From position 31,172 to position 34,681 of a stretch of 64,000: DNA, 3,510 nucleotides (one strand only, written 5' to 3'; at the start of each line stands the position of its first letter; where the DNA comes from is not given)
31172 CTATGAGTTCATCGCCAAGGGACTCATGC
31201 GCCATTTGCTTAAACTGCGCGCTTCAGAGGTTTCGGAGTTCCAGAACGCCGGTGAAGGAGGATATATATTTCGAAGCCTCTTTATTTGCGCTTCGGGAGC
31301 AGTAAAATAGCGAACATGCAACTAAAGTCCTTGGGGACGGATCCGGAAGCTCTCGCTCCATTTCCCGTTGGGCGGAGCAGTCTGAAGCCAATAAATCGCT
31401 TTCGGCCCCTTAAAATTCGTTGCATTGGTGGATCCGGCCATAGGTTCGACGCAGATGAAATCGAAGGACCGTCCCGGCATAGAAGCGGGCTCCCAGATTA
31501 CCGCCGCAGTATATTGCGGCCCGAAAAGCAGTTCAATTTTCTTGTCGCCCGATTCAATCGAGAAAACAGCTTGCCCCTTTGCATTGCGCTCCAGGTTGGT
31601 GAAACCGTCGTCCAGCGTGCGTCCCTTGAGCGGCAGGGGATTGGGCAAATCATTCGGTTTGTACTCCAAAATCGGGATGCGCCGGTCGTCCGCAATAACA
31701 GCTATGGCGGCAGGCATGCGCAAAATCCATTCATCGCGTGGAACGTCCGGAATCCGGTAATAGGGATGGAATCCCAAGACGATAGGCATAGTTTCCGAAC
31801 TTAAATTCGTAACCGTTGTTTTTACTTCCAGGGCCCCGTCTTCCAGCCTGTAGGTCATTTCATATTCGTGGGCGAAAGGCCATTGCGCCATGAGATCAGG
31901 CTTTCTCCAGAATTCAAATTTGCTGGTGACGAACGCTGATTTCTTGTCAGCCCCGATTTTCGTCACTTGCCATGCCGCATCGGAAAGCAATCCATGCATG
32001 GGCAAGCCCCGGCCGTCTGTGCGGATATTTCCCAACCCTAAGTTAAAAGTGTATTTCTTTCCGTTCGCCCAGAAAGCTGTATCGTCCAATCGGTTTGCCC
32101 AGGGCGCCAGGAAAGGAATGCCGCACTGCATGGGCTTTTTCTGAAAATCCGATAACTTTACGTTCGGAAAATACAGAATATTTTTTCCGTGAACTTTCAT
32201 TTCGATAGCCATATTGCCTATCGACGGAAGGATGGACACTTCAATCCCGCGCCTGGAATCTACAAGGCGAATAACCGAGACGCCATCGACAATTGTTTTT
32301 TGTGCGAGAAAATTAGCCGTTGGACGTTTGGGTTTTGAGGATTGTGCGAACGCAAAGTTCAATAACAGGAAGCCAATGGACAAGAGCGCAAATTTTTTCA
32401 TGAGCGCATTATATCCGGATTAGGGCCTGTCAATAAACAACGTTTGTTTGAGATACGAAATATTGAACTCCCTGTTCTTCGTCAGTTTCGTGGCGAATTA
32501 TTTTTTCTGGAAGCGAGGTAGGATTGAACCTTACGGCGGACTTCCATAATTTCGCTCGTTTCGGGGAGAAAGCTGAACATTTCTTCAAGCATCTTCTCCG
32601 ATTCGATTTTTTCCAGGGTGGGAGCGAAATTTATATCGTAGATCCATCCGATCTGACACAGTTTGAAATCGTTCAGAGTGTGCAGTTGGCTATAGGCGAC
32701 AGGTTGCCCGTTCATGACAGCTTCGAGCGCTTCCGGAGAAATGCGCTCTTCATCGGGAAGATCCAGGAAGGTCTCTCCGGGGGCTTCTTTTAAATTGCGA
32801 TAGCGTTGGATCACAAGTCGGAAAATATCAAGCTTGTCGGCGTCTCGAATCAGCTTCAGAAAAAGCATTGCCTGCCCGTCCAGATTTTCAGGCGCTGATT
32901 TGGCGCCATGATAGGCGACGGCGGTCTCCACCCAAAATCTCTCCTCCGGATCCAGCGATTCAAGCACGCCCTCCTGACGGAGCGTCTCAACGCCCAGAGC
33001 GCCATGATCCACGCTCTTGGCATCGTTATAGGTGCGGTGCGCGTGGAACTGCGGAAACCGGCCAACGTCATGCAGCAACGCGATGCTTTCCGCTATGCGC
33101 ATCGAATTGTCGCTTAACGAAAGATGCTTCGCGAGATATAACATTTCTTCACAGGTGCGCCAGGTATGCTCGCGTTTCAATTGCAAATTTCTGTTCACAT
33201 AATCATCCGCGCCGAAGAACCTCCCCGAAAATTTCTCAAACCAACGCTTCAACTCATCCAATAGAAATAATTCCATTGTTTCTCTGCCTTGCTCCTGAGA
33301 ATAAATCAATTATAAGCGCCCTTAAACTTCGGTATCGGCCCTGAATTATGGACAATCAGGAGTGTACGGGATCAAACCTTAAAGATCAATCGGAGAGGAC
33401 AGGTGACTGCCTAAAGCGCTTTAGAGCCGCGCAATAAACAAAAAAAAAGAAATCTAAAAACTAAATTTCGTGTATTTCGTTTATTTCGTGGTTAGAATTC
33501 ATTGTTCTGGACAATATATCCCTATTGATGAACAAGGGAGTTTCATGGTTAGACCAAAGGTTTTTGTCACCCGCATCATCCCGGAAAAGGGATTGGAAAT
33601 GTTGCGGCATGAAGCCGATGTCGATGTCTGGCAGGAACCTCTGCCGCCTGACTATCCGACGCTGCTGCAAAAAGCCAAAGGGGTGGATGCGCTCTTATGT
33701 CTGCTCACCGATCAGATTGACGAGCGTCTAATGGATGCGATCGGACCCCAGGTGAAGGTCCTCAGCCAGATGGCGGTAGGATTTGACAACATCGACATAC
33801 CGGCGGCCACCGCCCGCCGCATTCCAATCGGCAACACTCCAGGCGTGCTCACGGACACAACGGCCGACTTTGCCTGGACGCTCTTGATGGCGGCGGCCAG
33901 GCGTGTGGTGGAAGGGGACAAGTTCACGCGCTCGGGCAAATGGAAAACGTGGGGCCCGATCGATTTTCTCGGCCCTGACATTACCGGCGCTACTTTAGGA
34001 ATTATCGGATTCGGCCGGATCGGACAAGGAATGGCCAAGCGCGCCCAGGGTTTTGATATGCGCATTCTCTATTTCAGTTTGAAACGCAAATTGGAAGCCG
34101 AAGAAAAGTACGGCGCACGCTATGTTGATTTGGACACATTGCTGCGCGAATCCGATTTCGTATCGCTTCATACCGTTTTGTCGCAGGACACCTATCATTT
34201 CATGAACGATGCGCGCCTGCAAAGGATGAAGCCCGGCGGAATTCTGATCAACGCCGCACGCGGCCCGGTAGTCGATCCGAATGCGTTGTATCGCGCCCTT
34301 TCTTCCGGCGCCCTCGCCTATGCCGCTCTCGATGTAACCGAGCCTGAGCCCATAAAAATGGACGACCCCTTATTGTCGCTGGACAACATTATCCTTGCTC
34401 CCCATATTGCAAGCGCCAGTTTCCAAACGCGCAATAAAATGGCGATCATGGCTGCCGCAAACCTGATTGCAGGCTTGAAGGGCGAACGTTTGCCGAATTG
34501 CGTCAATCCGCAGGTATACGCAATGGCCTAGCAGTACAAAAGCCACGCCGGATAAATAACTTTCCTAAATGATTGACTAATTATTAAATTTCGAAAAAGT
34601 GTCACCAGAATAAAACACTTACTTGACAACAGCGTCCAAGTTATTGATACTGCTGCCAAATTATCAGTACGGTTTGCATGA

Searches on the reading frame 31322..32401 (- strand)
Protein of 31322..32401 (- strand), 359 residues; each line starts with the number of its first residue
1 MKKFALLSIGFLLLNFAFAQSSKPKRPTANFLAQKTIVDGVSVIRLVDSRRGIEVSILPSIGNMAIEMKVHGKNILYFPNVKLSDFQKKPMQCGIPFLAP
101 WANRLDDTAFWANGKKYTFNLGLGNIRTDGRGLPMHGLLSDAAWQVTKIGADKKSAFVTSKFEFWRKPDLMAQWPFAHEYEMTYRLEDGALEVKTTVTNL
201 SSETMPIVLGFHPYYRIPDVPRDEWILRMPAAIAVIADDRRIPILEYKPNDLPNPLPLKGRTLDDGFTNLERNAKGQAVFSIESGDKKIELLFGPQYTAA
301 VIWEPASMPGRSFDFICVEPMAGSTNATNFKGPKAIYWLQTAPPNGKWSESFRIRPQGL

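Call 7: search_protein_families(library=pfam, proteins=[window:31322-32401:-])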
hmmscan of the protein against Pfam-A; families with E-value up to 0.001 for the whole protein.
window:31322-32401:- (359 aa): 1 family
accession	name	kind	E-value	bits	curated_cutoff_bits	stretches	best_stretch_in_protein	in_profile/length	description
PF01263.26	Aldose_epim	-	7.5e-23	81.8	27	1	67-322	24-271/299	Aldose 1-epimerase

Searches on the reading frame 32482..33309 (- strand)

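Call 7: search_protein_families(library=pfam, proteins=[window:32482-33309:-])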
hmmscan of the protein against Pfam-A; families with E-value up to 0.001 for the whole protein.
window:32482-33309:- (275 aa): 1 family
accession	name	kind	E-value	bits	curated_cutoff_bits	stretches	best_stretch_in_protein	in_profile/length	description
PF01966.28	HD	-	3.5e-07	31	22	1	47-161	3-114/116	HD domain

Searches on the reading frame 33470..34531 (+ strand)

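Call 7: search_protein_families(library=pfam, proteins=[window:33470-34531:+])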
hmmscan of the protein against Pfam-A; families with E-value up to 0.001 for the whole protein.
window:33470-34531:+ (353 aa): 2 families
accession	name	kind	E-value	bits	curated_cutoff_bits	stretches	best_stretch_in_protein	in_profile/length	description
PF02826.25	2-Hacid_dh_C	-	1.1e-61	207.8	25.1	1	137-314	2-178/178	D-isomer specific 2-hydroxyacid dehydrogenase, NAD binding domain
PF00389.36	2-Hacid_dh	-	9.2e-30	103.5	24.6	1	32-346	2-134/134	D-isomer specific 2-hydroxyacid dehydrogenase, catalytic domain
